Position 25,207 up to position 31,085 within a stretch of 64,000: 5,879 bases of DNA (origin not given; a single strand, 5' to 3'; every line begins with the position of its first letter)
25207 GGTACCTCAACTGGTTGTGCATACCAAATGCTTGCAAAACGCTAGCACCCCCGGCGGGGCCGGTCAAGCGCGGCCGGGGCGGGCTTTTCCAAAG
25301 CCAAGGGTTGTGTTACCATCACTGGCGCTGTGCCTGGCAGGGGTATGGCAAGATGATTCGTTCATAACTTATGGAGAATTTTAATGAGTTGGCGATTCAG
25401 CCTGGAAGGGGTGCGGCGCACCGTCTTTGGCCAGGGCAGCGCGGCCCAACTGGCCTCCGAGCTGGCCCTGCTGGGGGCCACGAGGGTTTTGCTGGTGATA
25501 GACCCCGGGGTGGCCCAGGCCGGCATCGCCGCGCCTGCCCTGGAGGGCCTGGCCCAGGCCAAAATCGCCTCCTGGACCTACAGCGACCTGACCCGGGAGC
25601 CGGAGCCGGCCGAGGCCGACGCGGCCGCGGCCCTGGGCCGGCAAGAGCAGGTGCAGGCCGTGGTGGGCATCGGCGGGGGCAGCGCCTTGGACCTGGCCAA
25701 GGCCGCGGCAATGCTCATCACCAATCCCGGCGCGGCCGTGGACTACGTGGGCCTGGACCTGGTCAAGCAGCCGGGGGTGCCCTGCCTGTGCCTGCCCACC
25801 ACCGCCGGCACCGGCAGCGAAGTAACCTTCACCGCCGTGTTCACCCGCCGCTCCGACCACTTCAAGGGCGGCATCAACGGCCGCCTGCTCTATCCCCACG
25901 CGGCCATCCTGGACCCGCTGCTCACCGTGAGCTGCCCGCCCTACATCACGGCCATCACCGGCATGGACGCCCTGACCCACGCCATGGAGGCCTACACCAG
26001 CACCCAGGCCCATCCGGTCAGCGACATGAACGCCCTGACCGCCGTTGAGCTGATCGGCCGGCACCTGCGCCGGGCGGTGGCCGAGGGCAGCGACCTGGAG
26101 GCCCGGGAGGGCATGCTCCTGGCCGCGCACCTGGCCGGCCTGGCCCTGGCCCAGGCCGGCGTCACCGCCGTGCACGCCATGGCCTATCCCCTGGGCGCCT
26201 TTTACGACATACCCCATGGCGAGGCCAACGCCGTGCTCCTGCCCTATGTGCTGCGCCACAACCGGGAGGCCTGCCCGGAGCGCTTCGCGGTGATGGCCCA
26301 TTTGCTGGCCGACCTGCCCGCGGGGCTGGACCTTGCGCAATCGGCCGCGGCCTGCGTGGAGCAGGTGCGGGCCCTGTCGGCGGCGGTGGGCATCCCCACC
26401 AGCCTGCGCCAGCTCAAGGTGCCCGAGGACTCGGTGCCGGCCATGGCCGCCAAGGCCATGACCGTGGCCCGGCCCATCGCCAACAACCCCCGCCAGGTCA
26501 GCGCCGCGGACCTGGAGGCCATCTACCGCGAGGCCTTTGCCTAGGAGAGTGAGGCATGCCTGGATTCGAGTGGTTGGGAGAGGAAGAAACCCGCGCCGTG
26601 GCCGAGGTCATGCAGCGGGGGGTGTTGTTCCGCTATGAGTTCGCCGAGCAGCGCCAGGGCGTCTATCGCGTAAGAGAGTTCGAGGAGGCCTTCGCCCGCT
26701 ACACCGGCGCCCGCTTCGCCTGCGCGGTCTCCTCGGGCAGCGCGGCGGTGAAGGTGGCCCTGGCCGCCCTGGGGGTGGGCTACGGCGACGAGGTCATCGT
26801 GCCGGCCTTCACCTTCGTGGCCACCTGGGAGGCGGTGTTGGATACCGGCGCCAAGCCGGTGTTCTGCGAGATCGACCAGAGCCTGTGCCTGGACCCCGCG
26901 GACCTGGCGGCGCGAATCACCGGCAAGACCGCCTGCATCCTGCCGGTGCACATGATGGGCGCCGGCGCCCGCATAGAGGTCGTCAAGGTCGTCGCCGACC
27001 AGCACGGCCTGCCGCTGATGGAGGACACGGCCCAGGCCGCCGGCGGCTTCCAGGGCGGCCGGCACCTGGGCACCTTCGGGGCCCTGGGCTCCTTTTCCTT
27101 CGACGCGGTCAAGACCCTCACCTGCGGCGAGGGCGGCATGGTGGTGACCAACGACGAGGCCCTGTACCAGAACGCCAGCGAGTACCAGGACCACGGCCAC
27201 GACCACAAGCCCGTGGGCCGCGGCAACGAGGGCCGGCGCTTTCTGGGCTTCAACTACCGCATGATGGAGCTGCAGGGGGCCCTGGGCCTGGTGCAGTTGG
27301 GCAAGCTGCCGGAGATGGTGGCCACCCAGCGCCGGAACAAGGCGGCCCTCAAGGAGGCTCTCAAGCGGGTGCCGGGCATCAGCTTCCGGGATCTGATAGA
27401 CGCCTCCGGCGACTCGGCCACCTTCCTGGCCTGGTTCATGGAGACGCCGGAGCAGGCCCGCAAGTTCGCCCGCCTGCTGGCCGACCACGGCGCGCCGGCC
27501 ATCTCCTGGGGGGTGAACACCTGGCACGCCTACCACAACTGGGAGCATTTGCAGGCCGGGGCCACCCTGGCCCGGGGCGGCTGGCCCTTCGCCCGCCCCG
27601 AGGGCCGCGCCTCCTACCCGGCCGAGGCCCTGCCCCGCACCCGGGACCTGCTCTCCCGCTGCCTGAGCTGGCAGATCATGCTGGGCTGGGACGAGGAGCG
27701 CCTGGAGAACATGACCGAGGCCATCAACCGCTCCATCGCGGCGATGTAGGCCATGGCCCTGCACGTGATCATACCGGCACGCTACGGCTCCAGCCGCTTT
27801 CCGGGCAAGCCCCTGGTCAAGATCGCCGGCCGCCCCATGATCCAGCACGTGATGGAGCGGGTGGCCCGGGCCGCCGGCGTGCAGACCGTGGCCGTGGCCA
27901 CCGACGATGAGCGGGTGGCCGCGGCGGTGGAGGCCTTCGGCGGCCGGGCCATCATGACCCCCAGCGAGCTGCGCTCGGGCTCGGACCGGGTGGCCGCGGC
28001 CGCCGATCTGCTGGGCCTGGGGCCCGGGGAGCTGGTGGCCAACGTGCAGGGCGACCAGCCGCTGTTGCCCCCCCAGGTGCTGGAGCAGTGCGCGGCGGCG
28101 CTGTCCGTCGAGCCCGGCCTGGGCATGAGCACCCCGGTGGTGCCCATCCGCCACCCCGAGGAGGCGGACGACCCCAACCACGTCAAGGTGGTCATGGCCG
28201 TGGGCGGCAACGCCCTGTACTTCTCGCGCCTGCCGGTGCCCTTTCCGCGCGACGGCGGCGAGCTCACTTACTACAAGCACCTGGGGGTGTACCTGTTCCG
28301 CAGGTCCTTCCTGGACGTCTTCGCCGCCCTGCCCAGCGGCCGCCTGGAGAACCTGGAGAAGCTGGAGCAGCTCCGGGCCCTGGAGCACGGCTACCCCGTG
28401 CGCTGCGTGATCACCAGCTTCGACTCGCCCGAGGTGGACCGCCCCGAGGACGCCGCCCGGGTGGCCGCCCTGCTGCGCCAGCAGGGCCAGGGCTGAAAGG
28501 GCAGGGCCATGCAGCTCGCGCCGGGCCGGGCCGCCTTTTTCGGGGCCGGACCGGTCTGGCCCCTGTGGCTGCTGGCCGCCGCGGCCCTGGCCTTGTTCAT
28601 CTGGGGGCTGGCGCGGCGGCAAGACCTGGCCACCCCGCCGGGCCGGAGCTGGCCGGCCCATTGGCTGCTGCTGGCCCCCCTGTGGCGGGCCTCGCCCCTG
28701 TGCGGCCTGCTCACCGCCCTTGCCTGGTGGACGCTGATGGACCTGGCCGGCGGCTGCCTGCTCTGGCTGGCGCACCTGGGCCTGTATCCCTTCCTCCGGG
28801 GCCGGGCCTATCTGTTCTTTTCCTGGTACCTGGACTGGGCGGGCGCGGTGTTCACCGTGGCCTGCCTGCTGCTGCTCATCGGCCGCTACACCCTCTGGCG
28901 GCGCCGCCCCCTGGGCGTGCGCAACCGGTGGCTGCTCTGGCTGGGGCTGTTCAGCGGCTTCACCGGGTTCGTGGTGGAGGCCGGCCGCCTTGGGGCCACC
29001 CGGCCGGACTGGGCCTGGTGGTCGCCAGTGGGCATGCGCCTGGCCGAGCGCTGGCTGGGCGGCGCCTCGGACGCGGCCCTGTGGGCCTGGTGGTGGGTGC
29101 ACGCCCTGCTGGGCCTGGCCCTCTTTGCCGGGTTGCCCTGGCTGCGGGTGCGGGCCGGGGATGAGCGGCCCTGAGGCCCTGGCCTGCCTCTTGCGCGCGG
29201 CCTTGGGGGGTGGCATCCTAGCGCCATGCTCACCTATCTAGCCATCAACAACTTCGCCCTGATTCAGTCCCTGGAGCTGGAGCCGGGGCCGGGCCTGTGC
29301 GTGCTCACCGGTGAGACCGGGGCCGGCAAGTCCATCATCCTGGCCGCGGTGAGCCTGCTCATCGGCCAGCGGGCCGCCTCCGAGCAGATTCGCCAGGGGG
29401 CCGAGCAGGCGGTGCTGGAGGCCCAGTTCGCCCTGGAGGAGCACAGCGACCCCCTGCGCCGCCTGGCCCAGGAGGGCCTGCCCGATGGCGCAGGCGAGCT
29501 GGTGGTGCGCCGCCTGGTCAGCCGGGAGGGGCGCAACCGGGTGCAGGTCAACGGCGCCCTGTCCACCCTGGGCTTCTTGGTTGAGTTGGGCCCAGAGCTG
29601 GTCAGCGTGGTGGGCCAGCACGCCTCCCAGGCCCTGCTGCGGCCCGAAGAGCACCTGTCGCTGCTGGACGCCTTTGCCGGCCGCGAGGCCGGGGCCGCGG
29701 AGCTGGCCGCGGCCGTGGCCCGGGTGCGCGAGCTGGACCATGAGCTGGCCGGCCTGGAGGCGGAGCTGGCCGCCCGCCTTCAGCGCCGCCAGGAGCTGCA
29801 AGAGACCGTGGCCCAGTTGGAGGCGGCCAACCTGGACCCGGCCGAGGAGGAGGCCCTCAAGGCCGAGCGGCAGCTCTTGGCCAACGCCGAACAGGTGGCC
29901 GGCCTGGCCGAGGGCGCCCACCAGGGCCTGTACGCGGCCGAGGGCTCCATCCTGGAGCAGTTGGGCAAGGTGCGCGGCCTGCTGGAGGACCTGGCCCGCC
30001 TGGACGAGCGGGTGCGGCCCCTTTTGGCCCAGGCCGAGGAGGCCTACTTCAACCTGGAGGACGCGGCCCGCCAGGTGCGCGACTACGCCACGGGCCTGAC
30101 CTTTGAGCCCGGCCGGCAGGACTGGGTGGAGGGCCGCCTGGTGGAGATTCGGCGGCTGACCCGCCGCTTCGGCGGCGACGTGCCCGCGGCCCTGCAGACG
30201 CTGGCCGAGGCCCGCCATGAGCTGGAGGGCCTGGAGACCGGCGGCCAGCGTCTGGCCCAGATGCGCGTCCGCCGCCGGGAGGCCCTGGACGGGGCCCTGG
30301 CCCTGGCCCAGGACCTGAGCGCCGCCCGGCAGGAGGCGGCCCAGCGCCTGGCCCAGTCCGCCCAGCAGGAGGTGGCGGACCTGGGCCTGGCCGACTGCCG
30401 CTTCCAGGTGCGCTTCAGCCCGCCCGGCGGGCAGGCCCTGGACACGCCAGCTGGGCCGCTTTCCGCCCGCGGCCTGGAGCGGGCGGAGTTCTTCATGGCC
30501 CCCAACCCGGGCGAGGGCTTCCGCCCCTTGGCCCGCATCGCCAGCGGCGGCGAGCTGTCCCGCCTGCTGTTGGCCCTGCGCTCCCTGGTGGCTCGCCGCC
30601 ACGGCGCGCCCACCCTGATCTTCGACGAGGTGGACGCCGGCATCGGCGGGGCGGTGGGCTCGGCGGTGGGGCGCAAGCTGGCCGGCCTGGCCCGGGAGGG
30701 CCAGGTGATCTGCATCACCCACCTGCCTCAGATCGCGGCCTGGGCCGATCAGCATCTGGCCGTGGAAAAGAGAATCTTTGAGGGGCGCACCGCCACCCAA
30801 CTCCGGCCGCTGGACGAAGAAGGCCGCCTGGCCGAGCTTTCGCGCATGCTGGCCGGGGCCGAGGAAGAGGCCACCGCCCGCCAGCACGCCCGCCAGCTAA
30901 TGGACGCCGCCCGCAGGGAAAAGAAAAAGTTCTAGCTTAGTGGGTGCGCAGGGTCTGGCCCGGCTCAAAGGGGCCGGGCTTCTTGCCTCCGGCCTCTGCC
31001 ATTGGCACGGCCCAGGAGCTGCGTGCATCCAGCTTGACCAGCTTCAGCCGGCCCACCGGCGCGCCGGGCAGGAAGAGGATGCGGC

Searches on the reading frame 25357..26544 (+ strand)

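Call 25: search_protein_families(library=pfam, proteins=[window:25357-26544:+], max_evalue=0.0001)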
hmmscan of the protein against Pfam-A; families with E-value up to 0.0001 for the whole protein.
window:25357-26544:+ (395 aa): 3 families
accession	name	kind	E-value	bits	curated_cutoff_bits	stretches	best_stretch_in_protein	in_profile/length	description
PF25137.1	ADH_Fe_C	-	9.5e-60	202.1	27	1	198-394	1-194/194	Fe-containing alcohol dehydrogenase family, C-terminal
PF00465.25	Fe-ADH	-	7.4e-43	146.5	31.3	1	21-187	3-168/168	Iron-containing alcohol dehydrogenase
PF13685.12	Fe-ADH_2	-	4.3e-10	40.2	28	1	23-126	1-102/149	Iron-containing alcohol dehydrogenase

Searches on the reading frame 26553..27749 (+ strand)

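Call 25: search_protein_families(library=pfam, proteins=[window:26553-27749:+], max_evalue=0.0001)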
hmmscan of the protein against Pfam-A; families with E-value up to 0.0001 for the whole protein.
window:26553-27749:+ (398 aa): 4 families
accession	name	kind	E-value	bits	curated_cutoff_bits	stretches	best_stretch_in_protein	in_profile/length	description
PF01041.23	DegT_DnrJ_EryC1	-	7.8e-86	289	19.8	1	10-312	5-296/360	DegT/DnrJ/EryC1/StrS aminotransferase family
PF01212.27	Beta_elim_lyase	-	1.4e-06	28.3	27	1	39-279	33-274/288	Beta-eliminating lyase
PF01053.26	Cys_Met_Meta_PP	-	2.3e-05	23.6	27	1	33-130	47-142/381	Cys/Met metabolism PLP-dependent enzyme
PF00155.27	Aminotran_1_2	-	3.2e-05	23.7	19.7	1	41-167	45-194/361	Aminotransferase class I and II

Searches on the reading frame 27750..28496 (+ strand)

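Call 25: search_protein_families(library=pfam, proteins=[window:27750-28496:+], max_evalue=0.0001)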
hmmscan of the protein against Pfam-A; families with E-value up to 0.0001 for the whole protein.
window:27750-28496:+ (248 aa): 2 families
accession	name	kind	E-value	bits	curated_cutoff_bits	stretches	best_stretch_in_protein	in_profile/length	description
PF02348.25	CTP_transf_3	-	9.8e-53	179.6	22.6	1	6-214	2-214/217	Cytidylyltransferase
PF12804.13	NTP_transf_3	-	1.9e-11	44.8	27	1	14-122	9-115/160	MobA-like NTP transferase domain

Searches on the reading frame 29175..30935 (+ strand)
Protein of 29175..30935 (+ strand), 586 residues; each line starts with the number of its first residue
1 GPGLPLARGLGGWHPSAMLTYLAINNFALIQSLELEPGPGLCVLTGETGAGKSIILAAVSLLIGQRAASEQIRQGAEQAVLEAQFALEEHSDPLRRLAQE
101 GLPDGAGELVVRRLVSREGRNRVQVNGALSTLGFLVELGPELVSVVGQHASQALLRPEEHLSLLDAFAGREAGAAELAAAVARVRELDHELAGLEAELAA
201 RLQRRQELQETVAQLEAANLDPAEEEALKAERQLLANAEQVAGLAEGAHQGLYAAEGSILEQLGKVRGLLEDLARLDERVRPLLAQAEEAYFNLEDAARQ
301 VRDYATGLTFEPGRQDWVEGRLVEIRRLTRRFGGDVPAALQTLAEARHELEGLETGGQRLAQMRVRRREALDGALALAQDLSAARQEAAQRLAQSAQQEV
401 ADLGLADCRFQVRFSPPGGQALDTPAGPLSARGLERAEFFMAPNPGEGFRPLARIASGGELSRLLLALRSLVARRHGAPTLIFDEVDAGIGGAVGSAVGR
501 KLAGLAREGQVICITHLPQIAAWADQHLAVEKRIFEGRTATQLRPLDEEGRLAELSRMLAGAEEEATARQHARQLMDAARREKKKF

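Call 25: search_protein_families(library=pfam, proteins=[window:29175-30935:+], max_evalue=0.0001)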
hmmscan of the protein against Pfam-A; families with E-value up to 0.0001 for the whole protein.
window:29175-30935:+ (586 aa): 2 families
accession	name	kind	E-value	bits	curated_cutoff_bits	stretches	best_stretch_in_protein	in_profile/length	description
PF02463.25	SMC_N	-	8e-14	52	40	1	19-532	2-213/220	RecF/RecN/SMC N terminal domain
PF13476.12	AAA_23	-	5.1e-10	40.8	27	1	22-216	2-177/201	AAA domain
